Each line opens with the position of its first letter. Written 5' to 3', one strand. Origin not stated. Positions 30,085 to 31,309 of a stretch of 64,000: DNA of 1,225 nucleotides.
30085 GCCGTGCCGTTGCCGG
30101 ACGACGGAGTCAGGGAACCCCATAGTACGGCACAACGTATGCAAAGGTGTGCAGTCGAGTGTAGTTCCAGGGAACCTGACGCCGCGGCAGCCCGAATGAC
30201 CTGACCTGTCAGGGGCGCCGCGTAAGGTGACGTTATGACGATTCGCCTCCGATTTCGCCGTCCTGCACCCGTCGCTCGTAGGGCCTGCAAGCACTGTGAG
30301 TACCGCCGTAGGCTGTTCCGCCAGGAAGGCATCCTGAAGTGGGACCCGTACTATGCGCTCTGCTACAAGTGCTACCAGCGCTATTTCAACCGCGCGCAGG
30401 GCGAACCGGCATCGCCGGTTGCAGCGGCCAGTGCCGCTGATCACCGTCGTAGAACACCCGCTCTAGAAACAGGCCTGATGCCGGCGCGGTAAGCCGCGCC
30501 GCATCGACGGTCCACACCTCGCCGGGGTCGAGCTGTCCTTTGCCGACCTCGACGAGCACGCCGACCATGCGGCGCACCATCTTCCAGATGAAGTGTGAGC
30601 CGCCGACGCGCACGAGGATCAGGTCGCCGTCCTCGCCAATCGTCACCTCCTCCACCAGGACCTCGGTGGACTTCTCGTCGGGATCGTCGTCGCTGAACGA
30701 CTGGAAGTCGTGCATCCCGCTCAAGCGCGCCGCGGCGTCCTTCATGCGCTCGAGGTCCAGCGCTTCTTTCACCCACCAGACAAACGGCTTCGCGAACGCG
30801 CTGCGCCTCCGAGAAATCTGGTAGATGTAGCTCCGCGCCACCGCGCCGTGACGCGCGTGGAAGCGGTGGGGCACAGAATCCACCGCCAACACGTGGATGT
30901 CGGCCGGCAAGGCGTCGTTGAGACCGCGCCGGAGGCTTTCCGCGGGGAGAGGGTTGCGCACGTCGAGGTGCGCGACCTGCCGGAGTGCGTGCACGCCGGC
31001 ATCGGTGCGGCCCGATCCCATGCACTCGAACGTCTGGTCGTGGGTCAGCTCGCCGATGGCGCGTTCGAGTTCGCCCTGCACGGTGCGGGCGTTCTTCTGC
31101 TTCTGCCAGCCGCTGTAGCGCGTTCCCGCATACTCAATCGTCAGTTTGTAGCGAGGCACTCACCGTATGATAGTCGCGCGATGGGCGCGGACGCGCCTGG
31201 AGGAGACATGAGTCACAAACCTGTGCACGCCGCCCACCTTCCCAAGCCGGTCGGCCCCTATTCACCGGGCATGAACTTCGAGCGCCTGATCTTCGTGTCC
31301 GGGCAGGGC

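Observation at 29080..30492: WYL (PafBC-like) regulator divergent from a possibly leaderless Cys4 micro-protein behind a RecA-NDp-like promoter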

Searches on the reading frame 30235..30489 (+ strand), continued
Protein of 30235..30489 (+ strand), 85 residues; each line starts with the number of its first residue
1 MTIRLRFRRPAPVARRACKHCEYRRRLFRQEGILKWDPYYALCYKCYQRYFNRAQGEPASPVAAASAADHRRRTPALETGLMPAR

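Call 38: find_encoding_contigs(protein=P0136, flank=5000, max_places=2)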
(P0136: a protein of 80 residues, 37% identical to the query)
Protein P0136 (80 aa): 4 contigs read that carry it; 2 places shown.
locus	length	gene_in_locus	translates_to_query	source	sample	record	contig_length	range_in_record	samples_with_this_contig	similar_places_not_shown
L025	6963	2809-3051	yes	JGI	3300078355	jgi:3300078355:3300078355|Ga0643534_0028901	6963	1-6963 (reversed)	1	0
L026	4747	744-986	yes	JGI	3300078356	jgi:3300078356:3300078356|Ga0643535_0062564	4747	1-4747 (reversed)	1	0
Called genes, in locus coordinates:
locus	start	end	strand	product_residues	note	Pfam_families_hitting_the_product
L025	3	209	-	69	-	?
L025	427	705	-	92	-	-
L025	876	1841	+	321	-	-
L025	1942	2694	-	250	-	PF02146:SIR2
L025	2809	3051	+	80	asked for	-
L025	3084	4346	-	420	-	PF01546:Peptidase_M20, PF07687:M20_dimer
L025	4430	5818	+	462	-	PF00890:FAD_binding_2 (weak), PF01266:DAO (weak), PF07992:Pyr_redox_2 (faint), PF13450:NAD_binding_8, PF01593:Amino_oxidase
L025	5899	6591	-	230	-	PF09365:DUF2461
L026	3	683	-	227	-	?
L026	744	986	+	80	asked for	-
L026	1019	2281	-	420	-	PF01546:Peptidase_M20, PF07687:M20_dimer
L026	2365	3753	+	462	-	PF00890:FAD_binding_2 (weak), PF01266:DAO (weak), PF07992:Pyr_redox_2 (faint), PF13450:NAD_binding_8, PF01593:Amino_oxidase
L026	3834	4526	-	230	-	PF09365:DUF2461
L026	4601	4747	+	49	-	?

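Call 39: find_encoding_contigs(protein=P0140, flank=3000, max_places=1)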
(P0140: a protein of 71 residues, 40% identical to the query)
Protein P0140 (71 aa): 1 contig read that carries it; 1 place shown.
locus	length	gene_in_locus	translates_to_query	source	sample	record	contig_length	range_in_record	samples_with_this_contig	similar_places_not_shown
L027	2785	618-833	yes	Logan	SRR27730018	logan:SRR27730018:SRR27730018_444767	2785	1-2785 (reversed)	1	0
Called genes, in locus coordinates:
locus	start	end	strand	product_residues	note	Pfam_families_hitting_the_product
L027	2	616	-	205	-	?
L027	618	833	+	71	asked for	-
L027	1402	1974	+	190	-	PF13183:Fer4_8, PF13237:Fer4_10 (faint), PF12838:Fer4_7 (weak), PF13187:Fer4_9, PF13534:Fer4_17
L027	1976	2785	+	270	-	?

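Call 54: search_protein_families(library=pfam, alignment_id=A1, max_evalue=1)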
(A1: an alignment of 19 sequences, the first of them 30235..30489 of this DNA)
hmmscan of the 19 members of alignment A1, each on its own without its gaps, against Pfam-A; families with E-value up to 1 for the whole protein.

A. member 1, window:30235-30489:+ (85 aa): 1 family
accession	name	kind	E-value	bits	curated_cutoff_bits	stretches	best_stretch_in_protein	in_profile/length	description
PF12251.13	SNAPC3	-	0.1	12.7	23.8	1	12-60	142-191/199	snRNA-activating protein complex (SNAPc), subunit 3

B. families by the number of members that match (of 19 scanned): 19 families
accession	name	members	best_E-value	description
PF12251.13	SNAPC3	2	0.05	snRNA-activating protein complex (SNAPc), subunit 3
PF01474.22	DAHP_synth_2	1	3.5e-08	Class-II DAHP synthetase family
PF03091.20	CutA1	1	0.0095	CutA1 divalent ion tolerance protein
PF06945.18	DUF1289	1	0.023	Protein of unknown function (DUF1289)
PF16859.10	TetR_C_11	1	0.037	Tetracyclin repressor-like, C-terminal domain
PF14354.12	Lar_restr_allev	1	0.042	Restriction alleviation protein Lar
PF17121.11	zf-C3HC4_5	1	0.042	Zinc finger, C3HC4 type (RING finger)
PF24442.1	DUF7561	1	0.046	Family of unknown function (DUF7561)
PF14279.12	HNH_5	1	0.054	HNH endonuclease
PF21957.2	Zn_ribbon_16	1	0.071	Zinc beta-ribbon finger, putative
PF25287.1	zf-B_box_Trim66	1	0.072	Trim66, B-box zinc-binding domain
PF00569.23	ZZ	1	0.079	Zinc finger, ZZ type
PF00412.28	LIM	1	0.081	LIM domain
PF09963.14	DUF2197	1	0.084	Uncharacterized protein conserved in bacteria (DUF2197)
PF25454.1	zf-C3HC4_IRF-2BP1_2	1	0.11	IRF-2BP1/2 C3HC4 zinc finger domain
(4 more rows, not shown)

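Call 55: search_protein_families(library=padloc, proteins=[window:30235-30489:+], max_evalue=0.01)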
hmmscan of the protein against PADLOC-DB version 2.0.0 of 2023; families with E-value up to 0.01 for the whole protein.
window:30235-30489:+ (85 aa): 0 families

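Call 64: find_related_loci(query=A2, collection=metagenome_contigs, flank=3000)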
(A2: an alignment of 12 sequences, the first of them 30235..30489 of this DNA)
Query A2 (85 aa) in metagenome_contigs; peptide patterns used: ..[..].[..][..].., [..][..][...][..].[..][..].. (x = any residue, [..] = any of these).
346 stretches matched a pattern; 122 encode a relative of the query (tblastn E <= 1e-3); the best 80 are kept; 80 distinct loci.
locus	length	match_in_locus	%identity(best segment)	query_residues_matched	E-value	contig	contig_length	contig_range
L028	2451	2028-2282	85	1-85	3e-46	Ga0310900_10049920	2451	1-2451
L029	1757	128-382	82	1-85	3e-45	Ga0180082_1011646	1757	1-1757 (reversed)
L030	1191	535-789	84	1-85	2e-46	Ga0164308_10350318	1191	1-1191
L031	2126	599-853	81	1-85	6e-44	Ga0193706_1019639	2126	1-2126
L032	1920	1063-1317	80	1-85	2e-44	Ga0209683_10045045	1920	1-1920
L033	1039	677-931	81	1-85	7e-46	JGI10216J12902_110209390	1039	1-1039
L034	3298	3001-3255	80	1-85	2e-43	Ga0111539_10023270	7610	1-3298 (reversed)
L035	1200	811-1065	87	1-85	8e-45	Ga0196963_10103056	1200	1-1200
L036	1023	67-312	80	1-82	2e-45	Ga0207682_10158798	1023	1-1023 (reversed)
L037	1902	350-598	80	1-83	1e-43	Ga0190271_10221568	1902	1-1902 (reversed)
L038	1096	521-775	80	1-85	6e-45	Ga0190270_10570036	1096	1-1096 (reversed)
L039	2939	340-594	81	1-85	5e-43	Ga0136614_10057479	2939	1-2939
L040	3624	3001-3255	79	1-85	2e-42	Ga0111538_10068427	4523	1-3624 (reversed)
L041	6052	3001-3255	78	1-85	1e-42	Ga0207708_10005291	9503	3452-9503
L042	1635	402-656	79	1-85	4e-43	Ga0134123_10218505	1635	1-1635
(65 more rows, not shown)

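Call 74: search_solved_structures(query=L014:5282-6052:+, max_evalue=1)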
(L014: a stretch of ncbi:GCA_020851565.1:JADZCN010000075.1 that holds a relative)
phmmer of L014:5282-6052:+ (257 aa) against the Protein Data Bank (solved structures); distinct sequences matched with E-value up to 1: 7.
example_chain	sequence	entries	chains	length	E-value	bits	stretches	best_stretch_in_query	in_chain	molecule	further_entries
6hif_G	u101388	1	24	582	0.008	19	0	94-167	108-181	Hydrazine dehydrogenase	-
6btm_A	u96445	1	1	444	0.024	17.4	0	27-94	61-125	Alternative Complex III subunit A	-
3ubr_A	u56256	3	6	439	0.069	15.9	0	54-112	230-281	Cytochrome c-552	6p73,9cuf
3oue_A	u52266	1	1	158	0.37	13.5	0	106-165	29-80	Cytochrome c family protein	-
1rwj_A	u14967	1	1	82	0.54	13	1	106-162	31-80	Cytochrome c family protein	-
1gu6_A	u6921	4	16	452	0.89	12.2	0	53-121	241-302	CYTOCHROME C552 | Cytochrome c-552 | Cytochrome c nitrite reductase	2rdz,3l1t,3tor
4wjy_A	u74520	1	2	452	0.95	12.2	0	53-120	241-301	Cytochrome c-552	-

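Call 75: search_protein_families(library=ncbifam, proteins=[L014:5282-6052:+, L017:5273-6040:+, L014:5001-5243:+], max_evalue=0.1)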
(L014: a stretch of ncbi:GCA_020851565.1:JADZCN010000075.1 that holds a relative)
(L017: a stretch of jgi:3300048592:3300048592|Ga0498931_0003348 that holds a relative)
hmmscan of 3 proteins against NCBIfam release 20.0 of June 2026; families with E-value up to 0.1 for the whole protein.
L014:5282-6052:+ (257 aa): 14 families
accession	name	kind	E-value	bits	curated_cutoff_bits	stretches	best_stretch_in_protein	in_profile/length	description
NF041028.1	decahem_GSU2203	exception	1.2e-07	31.3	325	1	27-169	36-162/317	GSU2203 family decaheme c-type cytochrome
TIGR03508.1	decahem_SO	subfamily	1.3e-07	31.4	192.2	1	105-147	3-47/258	DmsE family decaheme c-type cytochrome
NF040943.1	cytoc3_ExtM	equivalog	6.6e-07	28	800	1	62-112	33-80/599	selenite/tellurite reduction operon c-type cytochrome ExtM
NF041198.1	UshA_like_PCGU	equivalog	1.5e-06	27.1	275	2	24-112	439-509/519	UshA-like (seleno)protein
NF040971.1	cytc_ExtS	equivalog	0.00018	20.9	100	1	59-94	33-68/262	selenite/tellurite reduction operon c-type cytochrome lipoprotein ExtS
NF008659.0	PRK11659.1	equivalog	0.00019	21.2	184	0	25-111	44-117/188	cytochrome c nitrite reductase pentaheme subunit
NF047727.1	4hemeCytCCctA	equivalog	0.00039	20.5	180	0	67-112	59-105/109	tetraheme c-type cytochrome CctA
TIGR04315.1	octaheme_Shew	subfamily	0.00042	19.5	375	1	25-89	185-244/440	tetrathionate reductase family octaheme c-type cytochrome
TIGR03146.1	cyt_nit_nrfB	equivalog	0.00091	19.5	166.6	0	24-74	8-49/145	cytochrome c nitrite reductase pentaheme subunit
TIGR03153.1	cytochr_NrfH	equivalog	0.0023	18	134.2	0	18-145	19-137/138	cytochrome c nitrite reductase small subunit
TIGR03507.1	decahem_SO1788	subfamily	0.0033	15.9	209.3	1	136-174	491-529/672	OmcA/MtrC family decaheme c-type cytochrome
TIGR04257.1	nanowire_3heme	domain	0.0077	16.4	40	1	105-162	24-74/75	c(7)-type cytochrome triheme domain-containing protein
NF045713.1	CxxCH_16_HmcA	equivalog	0.016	13.8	400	1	134-220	361-446/541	sulfate respiration complex hexadecaheme cytochrome HmcA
TIGR02772.2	Ku_bact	equivalog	0.063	12.7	150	1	183-255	181-256/259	non-homologous end joining protein Ku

L017:5273-6040:+ (256 aa): 15 families
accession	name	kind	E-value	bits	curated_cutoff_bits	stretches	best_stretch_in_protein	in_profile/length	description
NF040943.1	cytoc3_ExtM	equivalog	2.4e-08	32.7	800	1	63-111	35-80/599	selenite/tellurite reduction operon c-type cytochrome ExtM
NF041028.1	decahem_GSU2203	exception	1.4e-06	27.7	325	1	17-167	29-161/317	GSU2203 family decaheme c-type cytochrome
TIGR03508.1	decahem_SO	subfamily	8.5e-05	22.1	192.2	1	104-144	3-45/258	DmsE family decaheme c-type cytochrome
TIGR04257.1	nanowire_3heme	domain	0.00051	20.1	40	1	103-161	22-74/75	c(7)-type cytochrome triheme domain-containing protein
TIGR03153.1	cytochr_NrfH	equivalog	0.0006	19.9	134.2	1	8-80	10-67/138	cytochrome c nitrite reductase small subunit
TIGR04315.1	octaheme_Shew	subfamily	0.0092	15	375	0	103-161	20-79/440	tetrathionate reductase family octaheme c-type cytochrome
TIGR03146.1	cyt_nit_nrfB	equivalog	0.017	15.4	166.6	0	104-145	12-52/145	cytochrome c nitrite reductase pentaheme subunit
TIGR03507.1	decahem_SO1788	subfamily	0.018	13.5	209.3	1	135-172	491-528/672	OmcA/MtrC family decaheme c-type cytochrome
NF040971.1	cytc_ExtS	equivalog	0.026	13.8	100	1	58-90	33-65/262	selenite/tellurite reduction operon c-type cytochrome lipoprotein ExtS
TIGR01904.2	GSu_C4xC__C2xCH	domain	0.028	14.2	27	0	63-79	48-64/73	CxxxxCH/CxxCH domain c-type cytochrome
NF041198.1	UshA_like_PCGU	equivalog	0.033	12.8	275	0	104-168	409-486/519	UshA-like (seleno)protein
NF052343.1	hydrazine_HDH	equivalog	0.037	12.4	900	1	84-164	100-177/564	hydrazine dehydrogenase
NF008659.0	PRK11659.1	equivalog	0.043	13.5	184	0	104-145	47-87/188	cytochrome c nitrite reductase pentaheme subunit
NF040968.1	FeS_ExtO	equivalog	0.064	12.1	200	0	9-86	7-84/416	selenite/tellurite reduction operon b-type cytochrome iron-sulfur cluster-binding subunit ExtO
NF040967.1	cytc_ExtN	equivalog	0.078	11.8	200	0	9-86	7-84/415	selenite/tellurite reduction operon c-type cytochrome ExtN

L014:5001-5243:+ (81 aa): 0 families

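Call 81: predict_structure(alignment_id=A3)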
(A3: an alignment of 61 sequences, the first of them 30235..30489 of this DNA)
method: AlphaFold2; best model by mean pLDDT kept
length: 85 residues; sequences in the alignment: 61
mean_pLDDT: 65.3   pTM: 0.41
mean pLDDT of the five models: 65.3, 63.4, 61.7, 60.8, 59.3
residues with pLDDT >= 90: 0; 70-90: 39; 50-70: 25; < 50: 21
segments of 3 or more residues with pLDDT < 50: 8-11, 72-82
pLDDT, mean of each block of 10 residues (from residue 1): 51 65 85 81 83 67 51 47 50
secondary structure, 60 per line:
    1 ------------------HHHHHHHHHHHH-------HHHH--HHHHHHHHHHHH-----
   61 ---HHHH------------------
elements in order: H19-30 H38-41 H44-55 H64-67

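Call 83: fold_search(model_id=the predicted structure, library=pdb)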
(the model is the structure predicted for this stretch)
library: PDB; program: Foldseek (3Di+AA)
matches with E <= 10: 4; with E <= 0.001: 0
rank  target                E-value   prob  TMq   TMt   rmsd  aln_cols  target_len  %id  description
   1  6f3t_F                3.9e+00  0.07  0.26  0.19  13.6       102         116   10  Crystal structure of the human TAF5-TAF6-TAF9 complex (released 2018-12-05)
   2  7edx_I                6.3e+00  0.08  0.25  0.18   8.5        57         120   10  p53-bound TFIID-based core PIC on HDM2 promoter (released 2021-05-05)
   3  3nqj_B                6.3e+00  0.05  0.19  0.23   8.3        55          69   16  Crystal structure of (CENP-A/H4)2 heterotetramer (released 2010-08-25)
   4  9m0p_SR               8.2e+00  0.02  0.23  0.20  10.3        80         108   11  Cryo-EM structure of human 80S ribosome in complex with montanine (released 2026-01-14)

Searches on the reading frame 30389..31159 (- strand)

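Call 4: search_protein_families(library=ncbifam, proteins=[window:30389-31159:-], max_evalue=0.01)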
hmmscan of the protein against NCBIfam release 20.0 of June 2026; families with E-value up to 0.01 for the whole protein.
window:30389-31159:- (257 aa): 3 families
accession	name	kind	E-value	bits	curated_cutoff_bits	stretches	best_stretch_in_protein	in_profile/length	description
TIGR00071.1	hisT_truA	equivalog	2.1e-55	187.9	142.85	1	5-215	4-205/228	tRNA pseudouridine(38-40) synthase TruA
NF000622.1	PRK00021.3-3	equivalog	1e-33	117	308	1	8-218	5-200/265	tRNA pseudouridine(38-40) synthase TruA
TIGR03936.1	sam_1_link_chp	equivalog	4.3e-05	23.3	71.9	1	55-119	56-119/209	TIGR03936 family radical SAM-associated protein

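Call 5: search_protein_families(library=pfam, proteins=[window:30389-31159:-], max_evalue=0.1)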
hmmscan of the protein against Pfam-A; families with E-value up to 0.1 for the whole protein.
window:30389-31159:- (257 aa): 2 families
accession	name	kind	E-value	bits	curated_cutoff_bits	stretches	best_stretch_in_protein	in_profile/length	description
PF01416.25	PseudoU_synth_1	-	6.6e-32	110.6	23.3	2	142-238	1-108/108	tRNA pseudouridine synthase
PF10105.14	DUF2344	-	0.0017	18.7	23.8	1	55-129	56-117/176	Uncharacterized protein conserved in bacteria (DUF2344)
